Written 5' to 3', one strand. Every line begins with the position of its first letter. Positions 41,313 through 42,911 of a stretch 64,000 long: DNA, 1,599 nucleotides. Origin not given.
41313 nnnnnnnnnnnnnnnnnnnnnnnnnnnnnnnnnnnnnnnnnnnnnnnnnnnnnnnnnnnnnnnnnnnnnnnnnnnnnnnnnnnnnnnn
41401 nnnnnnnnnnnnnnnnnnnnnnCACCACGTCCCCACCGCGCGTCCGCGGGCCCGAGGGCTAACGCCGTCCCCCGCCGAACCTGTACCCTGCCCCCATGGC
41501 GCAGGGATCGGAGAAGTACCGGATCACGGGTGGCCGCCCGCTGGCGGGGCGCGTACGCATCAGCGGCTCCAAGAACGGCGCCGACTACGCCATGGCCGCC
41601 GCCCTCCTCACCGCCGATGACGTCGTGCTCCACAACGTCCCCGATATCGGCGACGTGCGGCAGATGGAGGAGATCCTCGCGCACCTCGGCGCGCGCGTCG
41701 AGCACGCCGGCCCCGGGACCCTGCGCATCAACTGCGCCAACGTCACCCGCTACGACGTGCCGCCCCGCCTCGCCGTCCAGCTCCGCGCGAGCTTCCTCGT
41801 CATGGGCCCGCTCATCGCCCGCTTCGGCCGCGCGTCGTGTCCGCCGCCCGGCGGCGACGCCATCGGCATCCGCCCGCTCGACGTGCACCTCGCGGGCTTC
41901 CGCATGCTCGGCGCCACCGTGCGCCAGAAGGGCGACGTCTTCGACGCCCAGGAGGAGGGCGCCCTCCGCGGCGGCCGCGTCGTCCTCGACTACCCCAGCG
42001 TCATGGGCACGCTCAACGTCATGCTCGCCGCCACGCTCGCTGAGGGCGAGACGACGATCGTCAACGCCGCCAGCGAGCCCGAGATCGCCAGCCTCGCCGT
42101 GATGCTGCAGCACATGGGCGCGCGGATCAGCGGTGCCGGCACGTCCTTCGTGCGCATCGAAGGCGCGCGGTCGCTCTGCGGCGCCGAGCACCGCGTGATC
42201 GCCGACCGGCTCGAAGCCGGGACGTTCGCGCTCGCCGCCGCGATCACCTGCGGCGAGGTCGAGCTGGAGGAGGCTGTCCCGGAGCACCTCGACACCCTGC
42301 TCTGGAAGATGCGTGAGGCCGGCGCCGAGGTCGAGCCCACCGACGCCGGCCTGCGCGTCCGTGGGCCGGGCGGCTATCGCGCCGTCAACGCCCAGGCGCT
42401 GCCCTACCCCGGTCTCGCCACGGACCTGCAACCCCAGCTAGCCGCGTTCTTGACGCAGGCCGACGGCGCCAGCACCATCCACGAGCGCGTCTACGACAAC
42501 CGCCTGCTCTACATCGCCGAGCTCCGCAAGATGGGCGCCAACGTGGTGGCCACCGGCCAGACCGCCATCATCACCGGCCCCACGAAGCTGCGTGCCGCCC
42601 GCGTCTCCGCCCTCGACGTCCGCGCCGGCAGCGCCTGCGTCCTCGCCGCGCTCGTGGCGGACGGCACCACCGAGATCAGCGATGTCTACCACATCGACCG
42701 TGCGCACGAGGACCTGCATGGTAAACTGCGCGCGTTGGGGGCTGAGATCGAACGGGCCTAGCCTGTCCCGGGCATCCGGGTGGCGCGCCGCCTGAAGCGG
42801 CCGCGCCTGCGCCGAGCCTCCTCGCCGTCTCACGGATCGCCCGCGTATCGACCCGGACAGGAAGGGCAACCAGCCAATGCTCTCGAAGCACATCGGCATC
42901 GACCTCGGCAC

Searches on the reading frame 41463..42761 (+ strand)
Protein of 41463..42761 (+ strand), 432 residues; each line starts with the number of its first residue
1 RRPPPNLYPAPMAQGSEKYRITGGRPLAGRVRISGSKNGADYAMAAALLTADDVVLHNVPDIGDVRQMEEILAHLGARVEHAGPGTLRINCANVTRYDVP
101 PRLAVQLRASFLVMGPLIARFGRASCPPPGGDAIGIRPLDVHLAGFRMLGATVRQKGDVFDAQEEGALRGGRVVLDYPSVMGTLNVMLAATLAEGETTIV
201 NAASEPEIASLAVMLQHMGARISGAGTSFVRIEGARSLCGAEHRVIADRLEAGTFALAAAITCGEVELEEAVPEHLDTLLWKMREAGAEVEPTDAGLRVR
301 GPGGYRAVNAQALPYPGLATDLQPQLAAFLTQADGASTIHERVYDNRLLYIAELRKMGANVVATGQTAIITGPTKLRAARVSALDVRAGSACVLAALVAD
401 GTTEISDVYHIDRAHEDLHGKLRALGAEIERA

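Call 23: search_protein_families(library=pfam, proteins=[window:41463-42761:+], max_evalue=0.001)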
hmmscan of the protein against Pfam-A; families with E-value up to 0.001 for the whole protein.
window:41463-42761:+ (432 aa): 1 family
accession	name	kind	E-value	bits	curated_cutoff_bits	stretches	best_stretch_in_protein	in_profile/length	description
PF00275.25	EPSP_synthase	-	2.9e-86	290.2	22.8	1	22-422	2-417/417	EPSP synthase (3-phosphoshikimate 1-carboxyvinyltransferase)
